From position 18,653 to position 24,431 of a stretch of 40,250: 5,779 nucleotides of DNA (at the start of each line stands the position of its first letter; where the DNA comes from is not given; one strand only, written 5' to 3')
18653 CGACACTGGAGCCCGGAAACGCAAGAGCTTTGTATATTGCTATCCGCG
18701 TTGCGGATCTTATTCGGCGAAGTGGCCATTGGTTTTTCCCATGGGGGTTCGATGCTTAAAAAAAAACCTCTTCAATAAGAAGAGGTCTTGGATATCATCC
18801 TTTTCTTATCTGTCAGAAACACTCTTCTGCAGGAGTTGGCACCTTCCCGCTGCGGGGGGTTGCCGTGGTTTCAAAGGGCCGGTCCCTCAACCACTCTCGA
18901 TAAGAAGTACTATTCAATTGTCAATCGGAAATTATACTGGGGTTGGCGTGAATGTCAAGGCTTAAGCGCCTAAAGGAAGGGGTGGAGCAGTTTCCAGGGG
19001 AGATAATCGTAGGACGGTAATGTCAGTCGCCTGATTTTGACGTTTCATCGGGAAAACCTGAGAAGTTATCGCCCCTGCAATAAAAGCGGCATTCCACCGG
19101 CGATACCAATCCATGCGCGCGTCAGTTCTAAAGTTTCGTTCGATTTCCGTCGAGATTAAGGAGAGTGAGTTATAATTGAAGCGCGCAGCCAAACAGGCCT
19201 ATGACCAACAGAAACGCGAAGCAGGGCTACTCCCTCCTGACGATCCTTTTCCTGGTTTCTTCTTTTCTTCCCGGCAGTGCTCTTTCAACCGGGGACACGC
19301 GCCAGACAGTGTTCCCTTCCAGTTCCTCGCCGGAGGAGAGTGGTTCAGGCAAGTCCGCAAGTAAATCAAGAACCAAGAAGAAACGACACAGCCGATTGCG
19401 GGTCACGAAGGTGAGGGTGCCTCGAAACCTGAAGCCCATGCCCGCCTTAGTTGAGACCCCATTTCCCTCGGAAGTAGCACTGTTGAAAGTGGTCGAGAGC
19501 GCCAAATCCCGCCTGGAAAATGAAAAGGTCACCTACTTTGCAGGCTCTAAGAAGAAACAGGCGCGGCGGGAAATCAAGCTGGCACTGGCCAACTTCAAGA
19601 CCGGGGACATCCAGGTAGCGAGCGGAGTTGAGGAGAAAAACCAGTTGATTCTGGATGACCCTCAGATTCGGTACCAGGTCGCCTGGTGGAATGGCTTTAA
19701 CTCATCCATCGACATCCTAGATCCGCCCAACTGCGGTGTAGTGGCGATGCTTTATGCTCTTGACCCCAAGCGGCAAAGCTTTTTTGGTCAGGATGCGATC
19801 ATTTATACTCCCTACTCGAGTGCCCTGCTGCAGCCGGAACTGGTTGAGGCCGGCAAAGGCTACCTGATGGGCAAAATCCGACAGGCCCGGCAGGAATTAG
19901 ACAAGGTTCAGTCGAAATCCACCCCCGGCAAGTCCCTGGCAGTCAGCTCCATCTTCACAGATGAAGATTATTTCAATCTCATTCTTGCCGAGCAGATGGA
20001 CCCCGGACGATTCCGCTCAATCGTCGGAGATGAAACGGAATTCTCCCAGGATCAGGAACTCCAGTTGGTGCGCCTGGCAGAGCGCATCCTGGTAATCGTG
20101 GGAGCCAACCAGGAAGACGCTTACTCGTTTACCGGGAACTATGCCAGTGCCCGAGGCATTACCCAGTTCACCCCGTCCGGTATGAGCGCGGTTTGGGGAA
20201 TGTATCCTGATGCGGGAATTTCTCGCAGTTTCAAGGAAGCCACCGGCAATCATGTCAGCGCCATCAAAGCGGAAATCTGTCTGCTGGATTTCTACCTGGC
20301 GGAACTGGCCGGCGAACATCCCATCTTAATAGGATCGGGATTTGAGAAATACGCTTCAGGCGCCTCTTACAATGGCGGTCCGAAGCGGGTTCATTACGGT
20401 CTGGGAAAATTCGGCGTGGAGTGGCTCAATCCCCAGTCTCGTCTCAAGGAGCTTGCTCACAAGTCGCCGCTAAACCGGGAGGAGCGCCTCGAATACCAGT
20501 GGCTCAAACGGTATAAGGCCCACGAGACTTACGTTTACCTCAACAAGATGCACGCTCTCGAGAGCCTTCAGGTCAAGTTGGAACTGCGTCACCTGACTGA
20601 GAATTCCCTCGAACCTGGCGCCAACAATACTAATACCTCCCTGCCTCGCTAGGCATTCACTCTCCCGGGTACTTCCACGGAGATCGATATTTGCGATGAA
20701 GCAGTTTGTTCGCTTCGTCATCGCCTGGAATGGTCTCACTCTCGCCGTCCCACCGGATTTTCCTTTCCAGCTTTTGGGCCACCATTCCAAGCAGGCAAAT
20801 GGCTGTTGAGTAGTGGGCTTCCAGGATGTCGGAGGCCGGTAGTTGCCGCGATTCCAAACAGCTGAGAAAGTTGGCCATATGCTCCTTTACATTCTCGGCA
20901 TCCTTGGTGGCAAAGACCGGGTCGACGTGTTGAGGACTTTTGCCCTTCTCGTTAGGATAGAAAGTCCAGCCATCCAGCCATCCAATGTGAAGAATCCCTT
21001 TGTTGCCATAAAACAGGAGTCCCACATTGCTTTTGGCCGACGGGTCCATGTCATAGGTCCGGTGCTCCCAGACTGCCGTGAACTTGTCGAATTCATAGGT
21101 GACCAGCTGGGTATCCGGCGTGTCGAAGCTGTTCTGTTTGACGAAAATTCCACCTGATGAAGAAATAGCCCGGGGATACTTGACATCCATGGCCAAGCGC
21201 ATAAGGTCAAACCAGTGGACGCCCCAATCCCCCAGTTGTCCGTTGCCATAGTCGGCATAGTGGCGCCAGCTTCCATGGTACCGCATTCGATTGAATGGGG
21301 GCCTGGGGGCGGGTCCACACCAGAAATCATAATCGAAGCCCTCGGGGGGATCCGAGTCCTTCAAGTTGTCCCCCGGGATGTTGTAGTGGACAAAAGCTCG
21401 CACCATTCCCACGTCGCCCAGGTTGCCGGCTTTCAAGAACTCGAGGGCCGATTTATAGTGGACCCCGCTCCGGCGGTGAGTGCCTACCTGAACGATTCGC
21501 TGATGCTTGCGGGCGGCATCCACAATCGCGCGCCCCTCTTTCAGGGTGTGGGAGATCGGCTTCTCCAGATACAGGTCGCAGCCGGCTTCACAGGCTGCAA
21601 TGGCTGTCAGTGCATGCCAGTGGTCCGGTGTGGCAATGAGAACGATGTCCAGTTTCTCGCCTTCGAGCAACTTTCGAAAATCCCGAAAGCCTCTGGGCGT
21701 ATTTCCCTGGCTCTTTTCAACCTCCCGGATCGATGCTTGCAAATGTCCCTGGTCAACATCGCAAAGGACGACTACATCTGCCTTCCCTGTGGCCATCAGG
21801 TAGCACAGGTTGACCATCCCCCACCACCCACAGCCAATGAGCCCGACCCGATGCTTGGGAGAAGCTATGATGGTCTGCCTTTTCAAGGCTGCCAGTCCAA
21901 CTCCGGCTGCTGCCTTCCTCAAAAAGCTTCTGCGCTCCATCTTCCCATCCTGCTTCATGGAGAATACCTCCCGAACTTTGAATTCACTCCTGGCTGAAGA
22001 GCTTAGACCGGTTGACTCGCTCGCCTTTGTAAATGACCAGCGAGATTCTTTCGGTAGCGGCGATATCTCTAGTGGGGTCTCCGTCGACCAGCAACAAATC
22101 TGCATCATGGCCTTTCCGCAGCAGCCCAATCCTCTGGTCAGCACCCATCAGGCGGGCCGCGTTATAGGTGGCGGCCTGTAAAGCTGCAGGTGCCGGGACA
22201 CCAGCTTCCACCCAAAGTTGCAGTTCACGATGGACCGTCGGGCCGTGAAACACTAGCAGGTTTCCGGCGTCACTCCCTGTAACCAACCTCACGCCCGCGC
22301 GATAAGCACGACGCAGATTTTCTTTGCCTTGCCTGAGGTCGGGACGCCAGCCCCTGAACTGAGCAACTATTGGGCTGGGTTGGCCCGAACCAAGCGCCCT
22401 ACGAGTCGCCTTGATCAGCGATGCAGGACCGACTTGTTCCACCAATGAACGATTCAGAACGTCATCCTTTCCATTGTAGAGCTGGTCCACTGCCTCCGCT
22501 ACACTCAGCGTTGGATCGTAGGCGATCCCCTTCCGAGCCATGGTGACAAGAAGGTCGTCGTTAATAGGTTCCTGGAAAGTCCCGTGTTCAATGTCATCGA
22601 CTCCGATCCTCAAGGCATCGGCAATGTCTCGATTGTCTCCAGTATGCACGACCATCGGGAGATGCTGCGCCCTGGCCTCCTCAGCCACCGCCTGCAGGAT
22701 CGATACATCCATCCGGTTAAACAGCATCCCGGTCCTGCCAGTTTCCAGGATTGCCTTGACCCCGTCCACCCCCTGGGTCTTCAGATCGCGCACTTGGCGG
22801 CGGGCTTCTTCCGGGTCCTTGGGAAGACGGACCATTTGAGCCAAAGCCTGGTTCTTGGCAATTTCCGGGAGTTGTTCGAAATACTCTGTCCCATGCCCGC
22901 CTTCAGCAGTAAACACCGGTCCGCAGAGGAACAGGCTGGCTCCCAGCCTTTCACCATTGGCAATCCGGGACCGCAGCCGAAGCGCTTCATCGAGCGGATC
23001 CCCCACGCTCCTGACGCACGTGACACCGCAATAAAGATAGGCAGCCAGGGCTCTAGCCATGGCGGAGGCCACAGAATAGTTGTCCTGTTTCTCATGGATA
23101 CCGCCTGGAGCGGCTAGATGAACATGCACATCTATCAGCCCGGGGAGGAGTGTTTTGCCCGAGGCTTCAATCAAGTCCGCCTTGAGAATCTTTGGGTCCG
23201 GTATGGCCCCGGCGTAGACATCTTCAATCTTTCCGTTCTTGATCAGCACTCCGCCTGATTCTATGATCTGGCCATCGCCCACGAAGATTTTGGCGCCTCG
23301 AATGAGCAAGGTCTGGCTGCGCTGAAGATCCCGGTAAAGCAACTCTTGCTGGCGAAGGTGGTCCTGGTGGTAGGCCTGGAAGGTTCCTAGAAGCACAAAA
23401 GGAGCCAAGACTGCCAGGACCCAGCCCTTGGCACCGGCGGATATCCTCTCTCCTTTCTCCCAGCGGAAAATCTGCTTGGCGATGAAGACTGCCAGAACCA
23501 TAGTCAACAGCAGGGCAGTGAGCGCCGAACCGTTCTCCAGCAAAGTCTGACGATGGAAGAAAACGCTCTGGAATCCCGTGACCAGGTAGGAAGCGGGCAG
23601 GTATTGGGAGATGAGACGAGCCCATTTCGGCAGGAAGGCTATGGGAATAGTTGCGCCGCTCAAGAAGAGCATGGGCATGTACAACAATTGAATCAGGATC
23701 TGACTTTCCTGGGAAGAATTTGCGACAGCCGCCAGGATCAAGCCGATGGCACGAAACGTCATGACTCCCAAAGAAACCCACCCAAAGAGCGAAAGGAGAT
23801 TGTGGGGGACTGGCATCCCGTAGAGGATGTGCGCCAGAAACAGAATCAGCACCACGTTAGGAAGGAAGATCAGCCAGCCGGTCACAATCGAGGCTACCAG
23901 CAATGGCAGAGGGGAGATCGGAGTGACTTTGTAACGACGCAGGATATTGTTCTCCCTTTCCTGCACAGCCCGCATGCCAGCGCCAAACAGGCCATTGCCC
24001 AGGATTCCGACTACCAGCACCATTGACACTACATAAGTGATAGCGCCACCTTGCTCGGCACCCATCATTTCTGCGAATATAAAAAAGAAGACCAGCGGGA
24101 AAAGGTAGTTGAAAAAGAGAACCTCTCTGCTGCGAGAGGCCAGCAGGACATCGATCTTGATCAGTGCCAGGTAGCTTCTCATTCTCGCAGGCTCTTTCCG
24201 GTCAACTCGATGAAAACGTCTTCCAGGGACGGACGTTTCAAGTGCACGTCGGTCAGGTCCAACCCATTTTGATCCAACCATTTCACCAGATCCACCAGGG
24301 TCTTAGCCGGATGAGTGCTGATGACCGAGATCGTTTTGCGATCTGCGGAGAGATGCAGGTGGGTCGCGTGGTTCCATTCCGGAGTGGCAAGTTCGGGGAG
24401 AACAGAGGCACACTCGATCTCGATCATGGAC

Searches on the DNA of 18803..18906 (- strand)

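Call 25: build_rna_model(alignment_id=A2)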
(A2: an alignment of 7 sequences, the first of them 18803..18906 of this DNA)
Model R1 built from alignment A2 (7 sequences, 159 columns); structure: RNAalifold consensus.
model positions 115; base pairs 26; branch points 1; effective number of sequences 1.67; information 0.59 bits per position. Calibrated on 0.2 Mb of random sequence (short: E-values are rough).
structure used (alignment columns):
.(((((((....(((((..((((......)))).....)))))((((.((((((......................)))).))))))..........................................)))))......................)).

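Call 26: search_with_rna_model(model_id=R1, sources=[window, L001, L002, L003, L004, L005, L006, L007, L008, L009, L010, L011, L012, L013, L014, L015, L016, L017, L018, L019, L020, L021, L022, L023, L024, L025, L026, L027, L028, L029, L030, L031, L032, L033, L034, L035, L036, L037, L038, L039, L040, L041, L042, L043, L044, L045, L046, L047, L048, L049, L050, L051, L052, L053, L054, L055, L056, L057, L058, L059, L060, L061, L062, L063, L064, L065, L066, L067, L068, L069, L070, L071, L072, L073, L074, L075, L076, L077, L078, L079, L080], max_evalue=0.1)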
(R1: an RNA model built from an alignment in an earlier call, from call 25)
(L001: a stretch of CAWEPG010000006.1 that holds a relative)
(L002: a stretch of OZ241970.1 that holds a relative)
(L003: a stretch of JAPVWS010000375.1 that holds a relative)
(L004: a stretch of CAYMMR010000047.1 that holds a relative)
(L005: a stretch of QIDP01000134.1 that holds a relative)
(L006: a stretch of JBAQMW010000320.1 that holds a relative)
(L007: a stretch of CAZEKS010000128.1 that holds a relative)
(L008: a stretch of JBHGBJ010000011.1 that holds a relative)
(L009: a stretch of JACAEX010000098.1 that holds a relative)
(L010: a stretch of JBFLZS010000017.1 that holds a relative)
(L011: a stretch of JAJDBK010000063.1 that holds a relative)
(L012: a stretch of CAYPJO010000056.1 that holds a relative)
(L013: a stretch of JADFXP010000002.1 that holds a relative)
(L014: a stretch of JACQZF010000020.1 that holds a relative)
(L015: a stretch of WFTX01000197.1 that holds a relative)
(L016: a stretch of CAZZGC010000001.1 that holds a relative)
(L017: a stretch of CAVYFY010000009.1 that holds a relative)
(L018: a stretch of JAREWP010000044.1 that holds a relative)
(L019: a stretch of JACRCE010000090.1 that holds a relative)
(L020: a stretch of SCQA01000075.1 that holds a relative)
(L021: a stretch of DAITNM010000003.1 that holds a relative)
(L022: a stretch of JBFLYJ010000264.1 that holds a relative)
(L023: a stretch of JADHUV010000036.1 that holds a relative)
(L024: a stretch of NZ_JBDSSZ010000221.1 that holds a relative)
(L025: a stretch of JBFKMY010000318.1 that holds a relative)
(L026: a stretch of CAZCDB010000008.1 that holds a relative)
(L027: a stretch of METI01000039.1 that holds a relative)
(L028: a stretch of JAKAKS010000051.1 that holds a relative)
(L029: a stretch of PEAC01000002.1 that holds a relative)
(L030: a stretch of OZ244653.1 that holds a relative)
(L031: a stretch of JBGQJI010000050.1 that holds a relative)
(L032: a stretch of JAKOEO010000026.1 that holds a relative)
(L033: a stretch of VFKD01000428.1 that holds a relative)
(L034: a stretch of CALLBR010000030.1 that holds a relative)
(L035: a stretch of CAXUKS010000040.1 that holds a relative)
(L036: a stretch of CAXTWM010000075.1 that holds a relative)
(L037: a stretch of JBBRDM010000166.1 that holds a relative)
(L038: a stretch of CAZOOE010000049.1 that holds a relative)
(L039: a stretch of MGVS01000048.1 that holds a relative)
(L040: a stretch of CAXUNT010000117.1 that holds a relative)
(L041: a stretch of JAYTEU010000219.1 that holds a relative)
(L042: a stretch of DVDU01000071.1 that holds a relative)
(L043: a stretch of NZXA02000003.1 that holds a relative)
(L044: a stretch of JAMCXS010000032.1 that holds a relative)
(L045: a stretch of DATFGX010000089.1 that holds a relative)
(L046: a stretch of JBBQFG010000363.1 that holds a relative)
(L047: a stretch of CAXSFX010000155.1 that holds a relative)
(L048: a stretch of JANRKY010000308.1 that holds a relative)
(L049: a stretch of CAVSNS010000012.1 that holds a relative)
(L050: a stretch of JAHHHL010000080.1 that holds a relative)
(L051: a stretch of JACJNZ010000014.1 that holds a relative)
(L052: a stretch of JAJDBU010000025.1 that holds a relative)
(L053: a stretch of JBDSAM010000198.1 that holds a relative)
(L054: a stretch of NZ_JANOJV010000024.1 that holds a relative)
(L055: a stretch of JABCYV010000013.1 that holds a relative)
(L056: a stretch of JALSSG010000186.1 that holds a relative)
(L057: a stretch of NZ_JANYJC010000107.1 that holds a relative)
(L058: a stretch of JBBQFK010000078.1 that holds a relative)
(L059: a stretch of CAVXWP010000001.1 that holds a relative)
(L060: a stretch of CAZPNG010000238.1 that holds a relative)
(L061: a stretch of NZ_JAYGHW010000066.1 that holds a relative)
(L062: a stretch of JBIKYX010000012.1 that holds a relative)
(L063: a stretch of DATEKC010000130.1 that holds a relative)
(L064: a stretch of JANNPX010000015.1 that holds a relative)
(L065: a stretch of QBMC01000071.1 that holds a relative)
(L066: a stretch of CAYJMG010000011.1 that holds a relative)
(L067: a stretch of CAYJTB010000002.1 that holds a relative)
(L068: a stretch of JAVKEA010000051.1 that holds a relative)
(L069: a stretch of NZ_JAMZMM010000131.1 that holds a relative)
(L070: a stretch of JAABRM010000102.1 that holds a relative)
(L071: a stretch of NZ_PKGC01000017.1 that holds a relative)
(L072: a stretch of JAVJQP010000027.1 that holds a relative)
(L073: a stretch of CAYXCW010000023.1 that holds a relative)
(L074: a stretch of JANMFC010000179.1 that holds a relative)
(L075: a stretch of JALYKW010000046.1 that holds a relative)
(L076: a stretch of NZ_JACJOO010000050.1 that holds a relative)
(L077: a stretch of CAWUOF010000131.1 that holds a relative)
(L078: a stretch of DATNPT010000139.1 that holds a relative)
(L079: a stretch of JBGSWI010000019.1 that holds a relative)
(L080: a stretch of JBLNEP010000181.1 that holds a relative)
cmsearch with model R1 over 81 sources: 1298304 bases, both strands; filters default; matches with E-value up to 0.1: 14.
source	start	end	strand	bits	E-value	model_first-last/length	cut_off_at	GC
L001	9788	9891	+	114.3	3.2e-27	1-115/115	no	0.51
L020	4502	4620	+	113.7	4.7e-27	1-115/115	no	0.48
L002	9775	9878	+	111.9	1.5e-26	1-115/115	no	0.54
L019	1238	1361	+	108.3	1.4e-25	1-115/115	no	0.52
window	18803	18906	-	108.2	1.6e-25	1-115/115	no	0.55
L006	2009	2144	+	87.6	6.9e-20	1-115/115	no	0.55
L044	9762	9872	+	83.4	9.8e-19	1-115/115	no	0.6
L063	5941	6050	+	79.5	1.2e-17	1-115/115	no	0.65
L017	9820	9927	+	78.3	2.5e-17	1-115/115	no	0.56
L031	8491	8612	+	76.5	7.9e-17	1-115/115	no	0.62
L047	1824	1955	+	76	1.1e-16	1-115/115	no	0.56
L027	9505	9608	+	75.5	1.5e-16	1-115/115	no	0.7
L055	9701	9815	+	68.8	1.1e-14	1-115/115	no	0.54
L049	9704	9818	+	65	1.2e-13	1-115/115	no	0.55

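Call 57: search_with_rna_model(model_id=R1, sources=[L081, L082, L083, L084, L085, L086, L087], max_evalue=0.01)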
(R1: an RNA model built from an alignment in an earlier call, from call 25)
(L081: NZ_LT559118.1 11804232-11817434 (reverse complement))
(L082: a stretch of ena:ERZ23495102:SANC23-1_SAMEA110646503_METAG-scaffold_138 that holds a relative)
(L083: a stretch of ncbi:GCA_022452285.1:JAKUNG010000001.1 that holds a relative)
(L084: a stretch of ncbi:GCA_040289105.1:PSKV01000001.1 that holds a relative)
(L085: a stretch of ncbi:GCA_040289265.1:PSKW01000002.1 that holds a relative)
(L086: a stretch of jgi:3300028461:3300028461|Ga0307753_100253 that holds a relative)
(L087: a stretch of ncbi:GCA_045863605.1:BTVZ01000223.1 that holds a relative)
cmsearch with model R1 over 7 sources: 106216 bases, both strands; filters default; matches with E-value up to 0.01: 7.
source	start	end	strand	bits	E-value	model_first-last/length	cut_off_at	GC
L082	6490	6593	+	109.6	5.2e-27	1-115/115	no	0.49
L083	6490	6593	+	109.6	5.2e-27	1-115/115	no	0.49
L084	5601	5712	+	85.2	2.7e-20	1-115/115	no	0.62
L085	5601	5712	+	85.2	2.7e-20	1-115/115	no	0.62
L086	4429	4559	+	77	4.6e-18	1-115/115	no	0.63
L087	136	266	+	77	4.6e-18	1-115/115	no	0.63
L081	5816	5957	+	58.3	6.5e-13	1-115/115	no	0.69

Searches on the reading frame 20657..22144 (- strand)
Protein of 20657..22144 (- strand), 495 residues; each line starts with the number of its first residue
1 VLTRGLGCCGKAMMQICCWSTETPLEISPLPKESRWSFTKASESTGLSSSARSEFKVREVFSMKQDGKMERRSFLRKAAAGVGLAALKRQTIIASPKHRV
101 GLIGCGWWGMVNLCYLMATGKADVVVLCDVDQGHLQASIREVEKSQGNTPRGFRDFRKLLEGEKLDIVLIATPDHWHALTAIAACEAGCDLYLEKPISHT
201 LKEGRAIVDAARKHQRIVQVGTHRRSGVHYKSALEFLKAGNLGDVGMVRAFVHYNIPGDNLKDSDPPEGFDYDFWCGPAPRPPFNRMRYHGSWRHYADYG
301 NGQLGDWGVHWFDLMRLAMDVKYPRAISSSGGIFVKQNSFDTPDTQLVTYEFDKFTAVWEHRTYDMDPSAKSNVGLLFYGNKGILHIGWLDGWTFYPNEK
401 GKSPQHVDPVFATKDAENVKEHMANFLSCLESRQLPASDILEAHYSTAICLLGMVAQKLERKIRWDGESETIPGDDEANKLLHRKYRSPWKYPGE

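Call 28: search_protein_families(library=pfam, proteins=[window:20657-22144:-], max_evalue=0.0001)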
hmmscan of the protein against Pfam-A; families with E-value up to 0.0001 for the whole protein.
window:20657-22144:- (495 aa): 3 families
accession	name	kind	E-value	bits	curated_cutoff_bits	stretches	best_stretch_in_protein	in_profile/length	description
PF19051.5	GFO_IDH_MocA_C2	-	1.6e-23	83.9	23.3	2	259-317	41-99/254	Oxidoreductase family, C-terminal alpha/beta domain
PF01408.29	GFO_IDH_MocA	-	1.8e-18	67.8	24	1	99-221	2-119/120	Oxidoreductase family, NAD-binding Rossmann fold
PF22725.1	GFO_IDH_MocA_C3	-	1.7e-09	38.1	27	1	233-383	4-121/124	GFO/IDH/MocA C-terminal domain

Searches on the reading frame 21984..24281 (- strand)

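Call 28: search_protein_families(library=pfam, proteins=[window:21984-24281:-], max_evalue=0.0001)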
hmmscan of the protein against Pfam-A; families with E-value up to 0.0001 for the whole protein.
window:21984-24281:- (765 aa): 4 families
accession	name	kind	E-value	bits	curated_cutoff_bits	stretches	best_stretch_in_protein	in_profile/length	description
PF01979.26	Amidohydro_1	-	2.1e-31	109.9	25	1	377-756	1-345/345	Amidohydrolase family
PF01061.29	ABC2_membrane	-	6.1e-21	75.4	26.9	1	37-242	3-211/211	ABC-2 type transporter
PF12698.13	ABC2_membrane_3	-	1.8e-20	73.8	31.6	1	76-268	156-345/347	ABC-2 family transporter protein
PF07969.17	Amidohydro_3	-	3.6e-16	60.1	29.7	1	408-756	161-471/472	Amidohydrolase family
